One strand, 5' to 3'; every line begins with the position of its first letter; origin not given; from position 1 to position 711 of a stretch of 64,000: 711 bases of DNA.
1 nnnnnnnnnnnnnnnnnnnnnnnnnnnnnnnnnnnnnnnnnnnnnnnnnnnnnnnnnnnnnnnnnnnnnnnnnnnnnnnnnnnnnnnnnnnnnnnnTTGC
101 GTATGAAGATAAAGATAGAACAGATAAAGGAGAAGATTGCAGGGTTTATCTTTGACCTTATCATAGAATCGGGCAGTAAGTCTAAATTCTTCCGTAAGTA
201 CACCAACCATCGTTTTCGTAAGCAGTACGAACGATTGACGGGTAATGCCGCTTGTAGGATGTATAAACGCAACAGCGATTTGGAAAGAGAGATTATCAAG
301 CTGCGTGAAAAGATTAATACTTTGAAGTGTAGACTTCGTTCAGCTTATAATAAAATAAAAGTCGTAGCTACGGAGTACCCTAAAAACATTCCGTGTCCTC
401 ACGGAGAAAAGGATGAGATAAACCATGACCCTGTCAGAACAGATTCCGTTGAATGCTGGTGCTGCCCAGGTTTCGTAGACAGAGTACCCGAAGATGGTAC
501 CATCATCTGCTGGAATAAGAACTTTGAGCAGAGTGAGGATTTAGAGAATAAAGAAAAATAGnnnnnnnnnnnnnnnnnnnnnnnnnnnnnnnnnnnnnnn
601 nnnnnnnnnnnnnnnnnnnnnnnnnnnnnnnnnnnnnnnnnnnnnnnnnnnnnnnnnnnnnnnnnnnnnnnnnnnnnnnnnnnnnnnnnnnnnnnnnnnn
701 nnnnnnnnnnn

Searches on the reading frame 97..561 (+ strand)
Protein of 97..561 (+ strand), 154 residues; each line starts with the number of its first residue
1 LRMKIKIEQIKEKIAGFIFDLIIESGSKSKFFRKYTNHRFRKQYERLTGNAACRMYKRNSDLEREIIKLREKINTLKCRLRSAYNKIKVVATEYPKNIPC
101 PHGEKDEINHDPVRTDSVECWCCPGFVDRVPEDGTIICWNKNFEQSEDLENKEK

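Call 35: search_protein_families(library=pfam, alignment_id=A2, max_evalue=0.001)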
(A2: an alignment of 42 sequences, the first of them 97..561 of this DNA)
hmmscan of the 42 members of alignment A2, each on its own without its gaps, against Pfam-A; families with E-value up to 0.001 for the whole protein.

A. member 1, window:97-561:+ (154 aa): 0 families

B. families by the number of members that match (of 42 scanned): 18 families
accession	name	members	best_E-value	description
PF01555.25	N6_N4_Mtase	1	4.6e-31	DNA methylase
PF05838.17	Glyco_hydro_108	1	1.5e-24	Glycosyl hydrolase 108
PF02511.20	Thy1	1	2.3e-22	Thymidylate synthase complementing protein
PF22296.2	bAvd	1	9.6e-15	bAvd-like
PF09374.15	PG_binding_3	1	8.8e-14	Predicted Peptidoglycan domain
PF00625.27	Guanylate_kin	1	5.4e-10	Guanylate kinase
PF01381.28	HTH_3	1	7.5e-10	Helix-turn-helix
PF13443.12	HTH_26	1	6.7e-08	Cro/C1-type HTH DNA-binding domain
PF05105.17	Phage_holin_4_1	1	1.1e-07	Bacteriophage holin family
PF24024.1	DUF7336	1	3.4e-07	Domain of unknown function (DUF7336)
PF25223.1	DUF7841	1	4.1e-07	Domain of unknown function (DUF7841)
PF07603.17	Lcl_C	1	1.9e-06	Lcl C-terminal domain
PF04055.27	Radical_SAM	1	2.4e-06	Radical SAM superfamily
PF13744.12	HTH_37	1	4.7e-05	Helix-turn-helix domain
PF18692.7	DUF5640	1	0.00019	Family of unknown function (DUF5640)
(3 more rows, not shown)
